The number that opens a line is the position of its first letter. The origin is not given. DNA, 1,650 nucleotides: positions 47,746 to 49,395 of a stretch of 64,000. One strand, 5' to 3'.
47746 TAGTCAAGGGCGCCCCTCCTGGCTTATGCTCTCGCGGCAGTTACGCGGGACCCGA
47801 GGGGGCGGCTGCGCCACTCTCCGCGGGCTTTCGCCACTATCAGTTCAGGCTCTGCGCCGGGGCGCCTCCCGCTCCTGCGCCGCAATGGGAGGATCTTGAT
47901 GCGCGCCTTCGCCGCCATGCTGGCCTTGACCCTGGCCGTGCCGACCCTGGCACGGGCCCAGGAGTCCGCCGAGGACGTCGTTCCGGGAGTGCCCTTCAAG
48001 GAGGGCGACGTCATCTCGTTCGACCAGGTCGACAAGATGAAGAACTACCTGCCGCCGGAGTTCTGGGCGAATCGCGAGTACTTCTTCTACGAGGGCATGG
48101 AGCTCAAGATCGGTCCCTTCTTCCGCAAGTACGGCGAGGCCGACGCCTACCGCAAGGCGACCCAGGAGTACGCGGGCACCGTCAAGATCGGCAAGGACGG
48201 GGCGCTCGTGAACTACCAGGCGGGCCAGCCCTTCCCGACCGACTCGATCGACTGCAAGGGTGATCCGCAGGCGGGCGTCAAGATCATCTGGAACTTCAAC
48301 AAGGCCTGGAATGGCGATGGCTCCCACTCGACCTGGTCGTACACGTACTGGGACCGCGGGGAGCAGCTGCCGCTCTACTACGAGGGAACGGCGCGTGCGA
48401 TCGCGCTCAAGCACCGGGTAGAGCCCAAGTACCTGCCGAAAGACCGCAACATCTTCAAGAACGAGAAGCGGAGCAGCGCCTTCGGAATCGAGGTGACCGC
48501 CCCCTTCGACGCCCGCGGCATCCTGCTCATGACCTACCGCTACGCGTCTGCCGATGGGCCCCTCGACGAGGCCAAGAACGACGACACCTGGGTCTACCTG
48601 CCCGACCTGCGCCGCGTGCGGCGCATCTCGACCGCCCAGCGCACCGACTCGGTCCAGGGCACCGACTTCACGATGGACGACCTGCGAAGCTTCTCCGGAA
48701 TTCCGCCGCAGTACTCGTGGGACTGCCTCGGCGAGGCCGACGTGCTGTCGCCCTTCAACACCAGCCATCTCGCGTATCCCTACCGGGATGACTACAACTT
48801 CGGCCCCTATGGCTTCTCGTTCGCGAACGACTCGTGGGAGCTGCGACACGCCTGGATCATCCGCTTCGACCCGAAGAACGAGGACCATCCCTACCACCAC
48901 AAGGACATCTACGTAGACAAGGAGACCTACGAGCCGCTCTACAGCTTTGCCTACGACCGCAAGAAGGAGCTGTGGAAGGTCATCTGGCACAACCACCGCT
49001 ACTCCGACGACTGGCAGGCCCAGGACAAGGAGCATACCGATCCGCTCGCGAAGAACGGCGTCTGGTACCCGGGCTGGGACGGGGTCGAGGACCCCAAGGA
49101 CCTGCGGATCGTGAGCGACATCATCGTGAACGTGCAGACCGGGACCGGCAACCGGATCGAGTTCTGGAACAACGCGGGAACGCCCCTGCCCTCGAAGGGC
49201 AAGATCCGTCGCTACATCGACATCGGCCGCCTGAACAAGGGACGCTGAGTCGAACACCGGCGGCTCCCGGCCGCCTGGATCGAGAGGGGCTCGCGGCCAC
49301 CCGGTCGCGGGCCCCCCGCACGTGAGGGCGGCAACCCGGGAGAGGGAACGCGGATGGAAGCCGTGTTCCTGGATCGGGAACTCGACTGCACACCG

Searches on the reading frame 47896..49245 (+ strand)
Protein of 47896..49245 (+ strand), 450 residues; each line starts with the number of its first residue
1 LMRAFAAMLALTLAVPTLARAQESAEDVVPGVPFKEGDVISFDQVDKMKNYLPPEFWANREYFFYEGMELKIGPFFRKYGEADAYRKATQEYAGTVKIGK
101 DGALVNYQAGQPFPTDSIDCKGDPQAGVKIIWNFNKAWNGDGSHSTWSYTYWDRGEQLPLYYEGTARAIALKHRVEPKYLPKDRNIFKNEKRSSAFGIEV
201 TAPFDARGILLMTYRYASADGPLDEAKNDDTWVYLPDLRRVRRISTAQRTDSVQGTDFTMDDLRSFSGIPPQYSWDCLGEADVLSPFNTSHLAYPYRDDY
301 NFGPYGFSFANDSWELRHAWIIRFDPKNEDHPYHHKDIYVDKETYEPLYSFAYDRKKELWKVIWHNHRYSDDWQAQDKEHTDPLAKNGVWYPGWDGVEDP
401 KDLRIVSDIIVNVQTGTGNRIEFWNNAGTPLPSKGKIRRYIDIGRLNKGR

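Call 49: search_protein_families(library=pfam, proteins=[window:47896-49245:+], max_evalue=0.00001)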
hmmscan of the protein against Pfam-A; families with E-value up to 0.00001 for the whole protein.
window:47896-49245:+ (450 aa): 2 families
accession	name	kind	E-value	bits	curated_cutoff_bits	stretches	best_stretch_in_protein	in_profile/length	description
PF07044.18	DUF1329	-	1.8e-43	149.7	23.1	1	40-375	2-321/368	Protein of unknown function (DUF1329)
PF17131.11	LolA_like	-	3.2e-19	69.7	30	1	225-375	25-145/184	Outer membrane lipoprotein-sorting protein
